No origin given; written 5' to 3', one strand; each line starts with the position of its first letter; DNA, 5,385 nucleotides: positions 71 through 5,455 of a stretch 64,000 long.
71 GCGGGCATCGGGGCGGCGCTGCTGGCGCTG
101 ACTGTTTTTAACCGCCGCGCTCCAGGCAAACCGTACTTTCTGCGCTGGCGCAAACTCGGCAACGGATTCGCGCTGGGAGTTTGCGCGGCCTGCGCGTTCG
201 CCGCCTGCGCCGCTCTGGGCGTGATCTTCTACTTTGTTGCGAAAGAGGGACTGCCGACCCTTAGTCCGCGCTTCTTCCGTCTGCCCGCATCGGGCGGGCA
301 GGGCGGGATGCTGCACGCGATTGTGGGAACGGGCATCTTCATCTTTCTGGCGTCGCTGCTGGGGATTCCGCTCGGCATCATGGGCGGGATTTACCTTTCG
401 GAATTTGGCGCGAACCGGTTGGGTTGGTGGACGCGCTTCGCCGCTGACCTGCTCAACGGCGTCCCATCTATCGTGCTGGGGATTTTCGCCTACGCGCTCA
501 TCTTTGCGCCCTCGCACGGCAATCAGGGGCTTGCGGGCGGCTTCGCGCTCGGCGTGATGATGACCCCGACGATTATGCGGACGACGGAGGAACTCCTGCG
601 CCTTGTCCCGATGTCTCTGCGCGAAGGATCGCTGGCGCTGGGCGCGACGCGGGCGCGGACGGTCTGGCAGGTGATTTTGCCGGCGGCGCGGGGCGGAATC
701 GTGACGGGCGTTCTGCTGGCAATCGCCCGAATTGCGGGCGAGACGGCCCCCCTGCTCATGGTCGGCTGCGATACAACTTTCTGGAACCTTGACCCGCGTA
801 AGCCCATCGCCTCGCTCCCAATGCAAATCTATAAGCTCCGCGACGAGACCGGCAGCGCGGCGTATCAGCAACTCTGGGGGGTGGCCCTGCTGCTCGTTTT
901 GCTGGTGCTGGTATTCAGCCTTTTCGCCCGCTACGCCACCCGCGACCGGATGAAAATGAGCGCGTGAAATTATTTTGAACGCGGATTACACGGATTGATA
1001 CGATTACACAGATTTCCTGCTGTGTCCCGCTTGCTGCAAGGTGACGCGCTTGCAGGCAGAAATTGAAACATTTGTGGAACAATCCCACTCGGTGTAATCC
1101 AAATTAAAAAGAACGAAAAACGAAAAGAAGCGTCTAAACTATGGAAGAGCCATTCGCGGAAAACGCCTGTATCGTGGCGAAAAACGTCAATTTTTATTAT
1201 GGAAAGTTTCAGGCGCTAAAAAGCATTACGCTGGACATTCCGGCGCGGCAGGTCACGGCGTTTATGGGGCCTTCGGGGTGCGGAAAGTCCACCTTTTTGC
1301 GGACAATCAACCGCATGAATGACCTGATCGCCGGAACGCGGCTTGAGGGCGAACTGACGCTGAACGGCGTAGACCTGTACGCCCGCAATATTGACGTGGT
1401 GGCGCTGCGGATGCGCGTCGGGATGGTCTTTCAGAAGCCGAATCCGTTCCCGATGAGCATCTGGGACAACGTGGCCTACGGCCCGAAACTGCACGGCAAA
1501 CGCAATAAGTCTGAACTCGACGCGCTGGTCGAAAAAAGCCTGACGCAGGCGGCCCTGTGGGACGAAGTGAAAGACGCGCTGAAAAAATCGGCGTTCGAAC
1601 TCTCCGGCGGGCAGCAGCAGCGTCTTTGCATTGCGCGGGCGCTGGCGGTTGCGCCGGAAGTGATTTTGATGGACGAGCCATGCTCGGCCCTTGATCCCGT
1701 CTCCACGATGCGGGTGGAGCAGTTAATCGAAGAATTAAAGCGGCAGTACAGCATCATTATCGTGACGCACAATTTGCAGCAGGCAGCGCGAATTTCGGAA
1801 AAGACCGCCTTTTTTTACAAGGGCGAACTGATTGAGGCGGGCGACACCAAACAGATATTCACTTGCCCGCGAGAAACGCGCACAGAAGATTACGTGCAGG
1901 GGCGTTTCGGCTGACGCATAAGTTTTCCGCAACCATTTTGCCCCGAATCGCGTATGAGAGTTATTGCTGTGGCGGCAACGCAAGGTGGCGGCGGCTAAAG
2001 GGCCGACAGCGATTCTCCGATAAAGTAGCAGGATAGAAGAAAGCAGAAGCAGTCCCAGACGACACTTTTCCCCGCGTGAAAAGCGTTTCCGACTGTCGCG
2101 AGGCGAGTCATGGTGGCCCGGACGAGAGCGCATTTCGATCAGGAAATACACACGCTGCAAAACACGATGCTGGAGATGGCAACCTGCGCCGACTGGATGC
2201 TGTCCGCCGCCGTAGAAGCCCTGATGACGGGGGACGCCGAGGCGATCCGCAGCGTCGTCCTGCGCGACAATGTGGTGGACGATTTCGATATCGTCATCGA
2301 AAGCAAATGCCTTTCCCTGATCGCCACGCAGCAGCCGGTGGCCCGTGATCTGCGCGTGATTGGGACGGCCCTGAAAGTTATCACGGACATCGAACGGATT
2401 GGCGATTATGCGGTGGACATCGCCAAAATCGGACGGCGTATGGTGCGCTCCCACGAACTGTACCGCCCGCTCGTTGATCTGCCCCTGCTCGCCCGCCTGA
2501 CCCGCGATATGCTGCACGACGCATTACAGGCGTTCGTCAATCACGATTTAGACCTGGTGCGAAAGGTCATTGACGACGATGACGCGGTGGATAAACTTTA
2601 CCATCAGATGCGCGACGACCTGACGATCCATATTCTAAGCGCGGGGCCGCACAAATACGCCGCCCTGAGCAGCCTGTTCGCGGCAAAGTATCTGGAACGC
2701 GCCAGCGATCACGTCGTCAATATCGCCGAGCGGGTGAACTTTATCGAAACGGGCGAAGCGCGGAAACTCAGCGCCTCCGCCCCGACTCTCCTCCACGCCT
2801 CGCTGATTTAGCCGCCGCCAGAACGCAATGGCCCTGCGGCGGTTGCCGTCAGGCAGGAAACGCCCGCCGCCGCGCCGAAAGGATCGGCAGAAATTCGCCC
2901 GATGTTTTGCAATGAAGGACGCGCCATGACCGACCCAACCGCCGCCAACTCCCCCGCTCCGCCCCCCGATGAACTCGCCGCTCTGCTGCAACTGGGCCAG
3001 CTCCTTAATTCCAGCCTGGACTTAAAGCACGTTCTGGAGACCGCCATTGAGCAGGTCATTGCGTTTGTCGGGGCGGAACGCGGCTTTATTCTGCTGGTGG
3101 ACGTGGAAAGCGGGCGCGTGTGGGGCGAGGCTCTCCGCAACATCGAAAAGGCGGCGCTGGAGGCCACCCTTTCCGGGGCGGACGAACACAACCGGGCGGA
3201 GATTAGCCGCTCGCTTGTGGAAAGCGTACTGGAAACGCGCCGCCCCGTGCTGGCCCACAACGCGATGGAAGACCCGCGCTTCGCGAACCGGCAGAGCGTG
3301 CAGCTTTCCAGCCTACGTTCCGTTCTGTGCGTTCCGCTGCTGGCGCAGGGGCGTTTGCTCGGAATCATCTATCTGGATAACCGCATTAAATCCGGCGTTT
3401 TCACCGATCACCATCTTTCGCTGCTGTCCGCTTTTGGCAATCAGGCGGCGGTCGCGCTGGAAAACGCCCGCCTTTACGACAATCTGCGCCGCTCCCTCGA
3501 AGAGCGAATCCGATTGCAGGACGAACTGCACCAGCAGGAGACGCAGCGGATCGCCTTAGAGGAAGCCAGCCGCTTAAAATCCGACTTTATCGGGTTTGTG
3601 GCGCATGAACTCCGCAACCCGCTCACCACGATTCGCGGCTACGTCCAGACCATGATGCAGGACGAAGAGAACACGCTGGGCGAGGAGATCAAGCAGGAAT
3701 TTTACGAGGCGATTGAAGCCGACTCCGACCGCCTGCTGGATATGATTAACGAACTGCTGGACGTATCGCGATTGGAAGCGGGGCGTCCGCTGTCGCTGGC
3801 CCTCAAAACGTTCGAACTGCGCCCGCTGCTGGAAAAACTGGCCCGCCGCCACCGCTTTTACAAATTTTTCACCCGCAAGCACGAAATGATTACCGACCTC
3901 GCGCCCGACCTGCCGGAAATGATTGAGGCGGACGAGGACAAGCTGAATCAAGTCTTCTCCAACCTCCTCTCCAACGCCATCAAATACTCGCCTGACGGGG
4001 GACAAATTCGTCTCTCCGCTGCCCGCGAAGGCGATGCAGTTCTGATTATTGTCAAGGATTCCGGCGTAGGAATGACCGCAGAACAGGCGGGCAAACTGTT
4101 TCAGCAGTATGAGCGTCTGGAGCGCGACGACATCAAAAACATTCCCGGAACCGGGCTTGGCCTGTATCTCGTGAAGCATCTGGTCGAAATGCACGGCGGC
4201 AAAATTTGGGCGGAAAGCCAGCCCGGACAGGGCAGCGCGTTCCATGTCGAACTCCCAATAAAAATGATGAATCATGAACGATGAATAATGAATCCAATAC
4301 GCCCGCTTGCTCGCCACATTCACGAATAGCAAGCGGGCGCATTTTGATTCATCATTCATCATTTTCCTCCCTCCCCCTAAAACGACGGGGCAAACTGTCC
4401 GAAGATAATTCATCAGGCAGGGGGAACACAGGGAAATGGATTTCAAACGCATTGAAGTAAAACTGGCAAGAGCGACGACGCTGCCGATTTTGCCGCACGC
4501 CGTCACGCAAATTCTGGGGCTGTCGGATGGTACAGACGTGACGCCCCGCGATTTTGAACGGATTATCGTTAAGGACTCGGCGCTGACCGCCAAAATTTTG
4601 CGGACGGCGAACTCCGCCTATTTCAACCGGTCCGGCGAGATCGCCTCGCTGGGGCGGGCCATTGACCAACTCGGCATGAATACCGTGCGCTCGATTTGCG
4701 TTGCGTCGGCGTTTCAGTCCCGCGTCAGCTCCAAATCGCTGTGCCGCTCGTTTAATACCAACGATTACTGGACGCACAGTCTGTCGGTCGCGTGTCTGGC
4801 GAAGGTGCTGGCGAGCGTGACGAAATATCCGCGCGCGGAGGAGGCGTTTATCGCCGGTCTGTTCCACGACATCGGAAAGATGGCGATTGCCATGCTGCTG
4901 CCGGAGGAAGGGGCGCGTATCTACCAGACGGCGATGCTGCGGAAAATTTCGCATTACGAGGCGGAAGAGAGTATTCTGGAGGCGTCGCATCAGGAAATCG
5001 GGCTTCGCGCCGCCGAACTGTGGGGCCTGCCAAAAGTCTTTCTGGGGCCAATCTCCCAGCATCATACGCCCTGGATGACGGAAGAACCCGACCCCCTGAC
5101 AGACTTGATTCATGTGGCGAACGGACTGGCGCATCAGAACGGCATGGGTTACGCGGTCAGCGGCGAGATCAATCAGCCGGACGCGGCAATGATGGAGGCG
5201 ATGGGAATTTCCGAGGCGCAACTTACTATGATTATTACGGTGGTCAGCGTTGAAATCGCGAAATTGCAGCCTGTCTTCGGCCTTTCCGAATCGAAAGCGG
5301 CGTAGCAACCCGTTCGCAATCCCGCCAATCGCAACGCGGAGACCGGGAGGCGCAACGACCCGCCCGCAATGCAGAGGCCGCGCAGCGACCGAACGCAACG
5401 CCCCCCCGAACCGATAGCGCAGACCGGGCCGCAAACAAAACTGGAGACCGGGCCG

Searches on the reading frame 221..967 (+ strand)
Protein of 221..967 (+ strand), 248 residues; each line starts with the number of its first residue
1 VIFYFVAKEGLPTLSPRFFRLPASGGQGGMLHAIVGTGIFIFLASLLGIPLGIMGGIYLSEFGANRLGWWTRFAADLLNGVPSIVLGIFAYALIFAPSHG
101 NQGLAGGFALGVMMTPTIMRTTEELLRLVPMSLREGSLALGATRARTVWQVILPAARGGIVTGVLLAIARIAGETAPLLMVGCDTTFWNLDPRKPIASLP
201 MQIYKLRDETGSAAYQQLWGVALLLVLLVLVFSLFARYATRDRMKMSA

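Call 49: search_protein_families(library=pfam, proteins=[window:221-967:+], max_evalue=0.00001)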
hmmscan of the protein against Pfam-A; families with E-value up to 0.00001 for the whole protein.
window:221-967:+ (248 aa): 1 family
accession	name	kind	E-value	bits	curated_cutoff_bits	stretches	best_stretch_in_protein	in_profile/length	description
PF00528.27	BPD_transp_1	-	3e-19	69.9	26.4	1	48-238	1-177/184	Binding-protein-dependent transport system inner membrane component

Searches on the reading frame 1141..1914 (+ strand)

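Call 49: search_protein_families(library=pfam, proteins=[window:1141-1914:+], max_evalue=0.00001)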
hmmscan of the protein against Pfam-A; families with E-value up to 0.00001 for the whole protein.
window:1141-1914:+ (257 aa): 3 families
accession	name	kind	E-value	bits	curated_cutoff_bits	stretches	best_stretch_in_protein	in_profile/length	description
PF00005.33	ABC_tran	-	7.6e-30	104.7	25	1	26-181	1-136/137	ABC transporter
PF13304.12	AAA_21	-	6.9e-11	43.2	27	1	125-212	217-300/304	AAA domain, putative AbiEii toxin, Type IV TA system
PF02463.25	SMC_N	-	5.1e-09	36.3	40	1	23-220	10-207/220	RecF/RecN/SMC N terminal domain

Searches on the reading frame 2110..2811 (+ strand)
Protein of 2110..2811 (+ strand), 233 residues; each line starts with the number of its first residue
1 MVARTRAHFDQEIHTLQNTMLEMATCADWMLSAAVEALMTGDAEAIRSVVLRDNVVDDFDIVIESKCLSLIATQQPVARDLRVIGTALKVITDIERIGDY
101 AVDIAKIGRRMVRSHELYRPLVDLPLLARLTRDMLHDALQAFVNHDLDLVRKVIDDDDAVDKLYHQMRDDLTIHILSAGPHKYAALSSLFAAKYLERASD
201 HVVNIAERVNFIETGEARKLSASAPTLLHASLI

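Call 49: search_protein_families(library=pfam, proteins=[window:2110-2811:+], max_evalue=0.00001)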
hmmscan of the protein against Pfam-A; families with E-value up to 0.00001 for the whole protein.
window:2110-2811:+ (233 aa): 1 family
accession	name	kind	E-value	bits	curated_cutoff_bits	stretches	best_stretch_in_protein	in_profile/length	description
PF01895.24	PhoU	-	3.9e-44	149.4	23.5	2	21-107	2-88/89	PhoU domain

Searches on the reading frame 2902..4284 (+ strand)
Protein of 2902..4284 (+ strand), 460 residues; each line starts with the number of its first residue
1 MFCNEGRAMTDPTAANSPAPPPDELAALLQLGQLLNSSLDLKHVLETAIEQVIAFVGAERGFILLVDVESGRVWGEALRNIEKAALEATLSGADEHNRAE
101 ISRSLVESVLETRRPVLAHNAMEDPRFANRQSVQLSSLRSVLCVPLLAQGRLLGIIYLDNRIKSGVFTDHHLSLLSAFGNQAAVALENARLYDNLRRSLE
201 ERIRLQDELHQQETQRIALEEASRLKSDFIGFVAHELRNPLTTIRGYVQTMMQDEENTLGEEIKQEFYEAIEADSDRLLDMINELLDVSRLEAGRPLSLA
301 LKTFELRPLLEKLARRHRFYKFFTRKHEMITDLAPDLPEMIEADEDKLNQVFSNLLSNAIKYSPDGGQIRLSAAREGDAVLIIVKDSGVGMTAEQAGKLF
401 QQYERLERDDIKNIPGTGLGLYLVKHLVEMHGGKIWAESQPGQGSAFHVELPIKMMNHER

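Call 49: search_protein_families(library=pfam, proteins=[window:2902-4284:+], max_evalue=0.00001)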
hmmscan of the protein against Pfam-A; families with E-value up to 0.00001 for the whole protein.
window:2902-4284:+ (460 aa): 6 families
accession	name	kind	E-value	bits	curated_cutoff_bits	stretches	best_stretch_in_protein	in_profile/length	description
PF02518.31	HATPase_c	-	8.5e-30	103.9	26.4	1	344-453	2-109/111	Histidine kinase-, DNA gyrase B-, and HSP90-like ATPase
PF01590.32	GAF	-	1.5e-20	74.5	22.4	1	40-186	1-133/133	GAF domain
PF13185.12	GAF_2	-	2.9e-20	73.3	28.6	1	39-187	2-136/136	GAF domain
PF00512.31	HisKA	-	6.5e-18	65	26.9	1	226-294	2-66/66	His Kinase A (phospho-acceptor) domain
PF13492.12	GAF_3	-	9.8e-11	42.6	27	1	40-188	1-129/129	GAF domain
PF13581.12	HATPase_c_2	-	9.6e-06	26.1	27.4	0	344-429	28-110/127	Histidine kinase-like ATPase domain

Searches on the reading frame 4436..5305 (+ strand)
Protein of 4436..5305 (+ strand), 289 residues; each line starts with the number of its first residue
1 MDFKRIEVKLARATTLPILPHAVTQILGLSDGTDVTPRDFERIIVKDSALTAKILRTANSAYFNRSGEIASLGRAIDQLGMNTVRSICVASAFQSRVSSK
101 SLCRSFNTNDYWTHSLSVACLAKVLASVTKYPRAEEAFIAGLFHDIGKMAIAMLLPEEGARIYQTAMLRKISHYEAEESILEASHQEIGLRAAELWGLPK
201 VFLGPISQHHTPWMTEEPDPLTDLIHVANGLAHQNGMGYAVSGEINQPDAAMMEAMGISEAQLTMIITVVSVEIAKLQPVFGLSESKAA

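Call 49: search_protein_families(library=pfam, proteins=[window:4436-5305:+], max_evalue=0.00001)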
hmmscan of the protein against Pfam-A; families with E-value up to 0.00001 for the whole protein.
window:4436-5305:+ (289 aa): 2 families
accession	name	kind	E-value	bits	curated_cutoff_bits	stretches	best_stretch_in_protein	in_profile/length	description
PF08668.18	HDOD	-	5.2e-52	176.6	22.9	1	16-212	1-196/196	HDOD domain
PF01966.28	HD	-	3.5e-09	37.4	22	1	111-227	1-109/116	HD domain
